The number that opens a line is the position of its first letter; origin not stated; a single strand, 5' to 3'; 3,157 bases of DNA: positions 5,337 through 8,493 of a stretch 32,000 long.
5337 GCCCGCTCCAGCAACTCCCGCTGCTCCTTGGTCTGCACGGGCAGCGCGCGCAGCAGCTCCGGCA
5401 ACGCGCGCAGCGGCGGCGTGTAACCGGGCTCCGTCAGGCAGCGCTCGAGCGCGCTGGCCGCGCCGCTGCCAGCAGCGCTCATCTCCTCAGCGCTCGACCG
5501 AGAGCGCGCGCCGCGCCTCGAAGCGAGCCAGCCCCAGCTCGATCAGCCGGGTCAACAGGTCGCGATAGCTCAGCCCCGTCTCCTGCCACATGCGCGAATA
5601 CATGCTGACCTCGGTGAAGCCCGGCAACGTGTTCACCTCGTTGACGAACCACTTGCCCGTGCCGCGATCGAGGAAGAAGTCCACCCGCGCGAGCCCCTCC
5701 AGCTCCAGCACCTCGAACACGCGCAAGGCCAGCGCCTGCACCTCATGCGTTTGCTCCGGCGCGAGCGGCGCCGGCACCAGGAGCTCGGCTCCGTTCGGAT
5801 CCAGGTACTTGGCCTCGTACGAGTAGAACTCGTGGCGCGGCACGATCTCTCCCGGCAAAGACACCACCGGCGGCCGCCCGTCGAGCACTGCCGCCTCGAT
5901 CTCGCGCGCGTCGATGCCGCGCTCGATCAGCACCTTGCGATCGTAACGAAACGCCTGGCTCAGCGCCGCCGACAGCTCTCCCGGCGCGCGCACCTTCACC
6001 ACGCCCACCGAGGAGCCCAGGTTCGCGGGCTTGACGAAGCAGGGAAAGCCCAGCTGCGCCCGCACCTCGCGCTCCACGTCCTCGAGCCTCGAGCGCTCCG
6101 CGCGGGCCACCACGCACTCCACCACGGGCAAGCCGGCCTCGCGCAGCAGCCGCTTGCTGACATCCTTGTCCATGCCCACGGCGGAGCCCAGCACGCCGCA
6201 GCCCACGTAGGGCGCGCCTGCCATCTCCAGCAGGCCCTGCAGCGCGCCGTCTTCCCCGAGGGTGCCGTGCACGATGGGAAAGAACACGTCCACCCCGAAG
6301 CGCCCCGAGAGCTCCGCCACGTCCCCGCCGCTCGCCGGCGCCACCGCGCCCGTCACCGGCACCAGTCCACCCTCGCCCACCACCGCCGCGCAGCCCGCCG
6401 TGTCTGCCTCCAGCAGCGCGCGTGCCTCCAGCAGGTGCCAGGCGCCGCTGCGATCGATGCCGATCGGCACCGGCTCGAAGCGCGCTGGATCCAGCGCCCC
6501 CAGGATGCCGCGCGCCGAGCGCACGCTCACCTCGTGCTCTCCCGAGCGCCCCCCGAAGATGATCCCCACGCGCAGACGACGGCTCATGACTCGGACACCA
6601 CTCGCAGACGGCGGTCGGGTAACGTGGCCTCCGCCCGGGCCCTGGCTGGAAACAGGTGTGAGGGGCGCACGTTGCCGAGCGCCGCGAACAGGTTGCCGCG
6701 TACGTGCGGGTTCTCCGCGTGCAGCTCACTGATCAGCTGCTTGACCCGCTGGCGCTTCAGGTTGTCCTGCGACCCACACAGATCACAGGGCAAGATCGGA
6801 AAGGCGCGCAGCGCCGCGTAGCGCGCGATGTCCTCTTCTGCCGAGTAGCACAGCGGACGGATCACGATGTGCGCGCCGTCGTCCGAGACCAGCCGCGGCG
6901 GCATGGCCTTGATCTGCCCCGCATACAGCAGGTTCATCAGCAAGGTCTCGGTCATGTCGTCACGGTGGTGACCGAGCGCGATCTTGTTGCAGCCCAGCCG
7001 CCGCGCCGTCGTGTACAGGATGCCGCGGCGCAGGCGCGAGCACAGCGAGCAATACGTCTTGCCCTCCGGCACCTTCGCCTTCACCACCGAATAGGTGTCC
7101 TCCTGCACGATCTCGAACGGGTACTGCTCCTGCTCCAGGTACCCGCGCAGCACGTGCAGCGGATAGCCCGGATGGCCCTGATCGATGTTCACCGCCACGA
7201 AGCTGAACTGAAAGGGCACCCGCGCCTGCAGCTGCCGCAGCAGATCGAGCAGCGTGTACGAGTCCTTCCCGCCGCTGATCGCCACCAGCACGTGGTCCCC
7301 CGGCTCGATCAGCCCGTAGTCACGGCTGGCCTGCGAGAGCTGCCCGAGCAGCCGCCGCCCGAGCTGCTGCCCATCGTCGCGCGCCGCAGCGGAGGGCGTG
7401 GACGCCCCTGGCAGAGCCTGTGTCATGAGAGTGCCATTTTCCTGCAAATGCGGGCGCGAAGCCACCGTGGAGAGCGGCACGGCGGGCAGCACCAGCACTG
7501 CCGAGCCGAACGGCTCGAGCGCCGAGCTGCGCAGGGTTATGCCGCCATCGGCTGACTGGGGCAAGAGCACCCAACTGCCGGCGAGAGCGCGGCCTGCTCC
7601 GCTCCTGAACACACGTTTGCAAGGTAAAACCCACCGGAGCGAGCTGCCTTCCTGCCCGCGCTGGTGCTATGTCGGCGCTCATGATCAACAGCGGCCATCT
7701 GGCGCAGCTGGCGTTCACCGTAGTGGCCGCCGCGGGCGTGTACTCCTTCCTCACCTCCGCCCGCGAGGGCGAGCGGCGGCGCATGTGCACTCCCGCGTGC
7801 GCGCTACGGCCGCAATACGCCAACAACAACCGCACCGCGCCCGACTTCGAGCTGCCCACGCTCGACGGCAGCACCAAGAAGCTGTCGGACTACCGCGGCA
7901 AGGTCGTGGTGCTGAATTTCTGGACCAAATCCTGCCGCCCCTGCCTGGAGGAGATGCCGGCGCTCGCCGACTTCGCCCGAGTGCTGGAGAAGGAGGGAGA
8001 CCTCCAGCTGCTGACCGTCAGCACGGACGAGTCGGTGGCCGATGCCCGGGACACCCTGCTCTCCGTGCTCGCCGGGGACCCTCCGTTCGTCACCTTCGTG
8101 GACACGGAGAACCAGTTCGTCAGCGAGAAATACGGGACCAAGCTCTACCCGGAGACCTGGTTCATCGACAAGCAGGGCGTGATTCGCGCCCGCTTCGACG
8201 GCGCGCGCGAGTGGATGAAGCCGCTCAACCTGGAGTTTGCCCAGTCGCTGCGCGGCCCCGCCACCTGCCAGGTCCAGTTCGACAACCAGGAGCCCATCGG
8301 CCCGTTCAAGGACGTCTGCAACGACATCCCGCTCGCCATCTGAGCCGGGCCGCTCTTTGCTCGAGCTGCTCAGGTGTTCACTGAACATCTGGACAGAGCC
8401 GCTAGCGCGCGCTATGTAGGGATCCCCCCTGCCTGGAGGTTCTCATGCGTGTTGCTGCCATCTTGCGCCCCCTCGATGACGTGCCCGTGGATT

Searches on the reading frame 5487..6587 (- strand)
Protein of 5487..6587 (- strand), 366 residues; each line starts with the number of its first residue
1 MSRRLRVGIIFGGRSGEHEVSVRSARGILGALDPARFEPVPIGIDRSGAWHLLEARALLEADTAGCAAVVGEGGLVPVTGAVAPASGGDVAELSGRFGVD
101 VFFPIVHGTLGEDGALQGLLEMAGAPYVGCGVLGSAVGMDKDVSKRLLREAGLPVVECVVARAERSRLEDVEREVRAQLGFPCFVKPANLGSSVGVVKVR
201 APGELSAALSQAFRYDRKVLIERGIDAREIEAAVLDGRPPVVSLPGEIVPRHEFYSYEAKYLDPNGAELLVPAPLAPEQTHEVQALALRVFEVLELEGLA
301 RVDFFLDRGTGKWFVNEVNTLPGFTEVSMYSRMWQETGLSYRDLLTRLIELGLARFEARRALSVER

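Call 10: search_protein_families(library=pfam, proteins=[window:5487-6587:-], max_evalue=0.01)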
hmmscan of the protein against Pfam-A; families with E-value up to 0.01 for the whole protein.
window:5487-6587:- (366 aa): 5 families
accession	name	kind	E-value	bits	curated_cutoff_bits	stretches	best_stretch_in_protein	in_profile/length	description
PF07478.18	Dala_Dala_lig_C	-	5.3e-70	235.5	24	1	147-350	1-204/204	D-ala D-ala ligase C-terminus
PF01820.27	Dala_Dala_lig_N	-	5.4e-31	108.1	34.6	1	6-130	1-121/121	D-ala D-ala ligase N-terminus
PF02222.28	ATP-grasp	-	5.4e-09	36.4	27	1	148-318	3-159/179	ATP-grasp domain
PF02786.22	CPSase_L_D2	-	7.3e-09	35.9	19.8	1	140-320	1-178/211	Carbamoyl-phosphate synthase L chain, ATP binding domain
PF13535.11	ATP-grasp_4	-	0.0034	17.5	27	1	180-211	2-33/160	ATP-grasp domain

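Call 13: find_encoding_contigs(protein=window:5487-6587:-, flank=10000, max_places=6)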
Protein window:5487-6587:- (366 aa): no gene with exactly this product is on record in the collection.

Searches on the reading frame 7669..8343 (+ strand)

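Call 10: search_protein_families(library=pfam, proteins=[window:7669-8343:+], max_evalue=0.01)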
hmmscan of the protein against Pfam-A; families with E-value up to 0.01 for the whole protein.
window:7669-8343:+ (224 aa): 6 families
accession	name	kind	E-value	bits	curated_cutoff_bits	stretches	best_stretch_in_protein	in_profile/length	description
PF00578.27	AhpC-TSA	-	2.1e-22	79.8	26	1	55-174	3-123/124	AhpC/TSA family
PF08534.16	Redoxin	-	1.5e-19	70.7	26.6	1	54-181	3-137/148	Redoxin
PF13905.12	Thioredoxin_8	-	8.8e-10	39.2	27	1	77-170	1-92/94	Thioredoxin-like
PF13098.12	Thioredoxin_2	-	0.00034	21.4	27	1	77-179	5-94/104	Thioredoxin-like domain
PF00085.26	Thioredoxin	-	0.00067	20.1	23.5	0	77-125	18-64/103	Thioredoxin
PF02630.20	SCO1-SenC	-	0.0083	16.5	22.8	0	58-120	2-66/134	SCO1/SenC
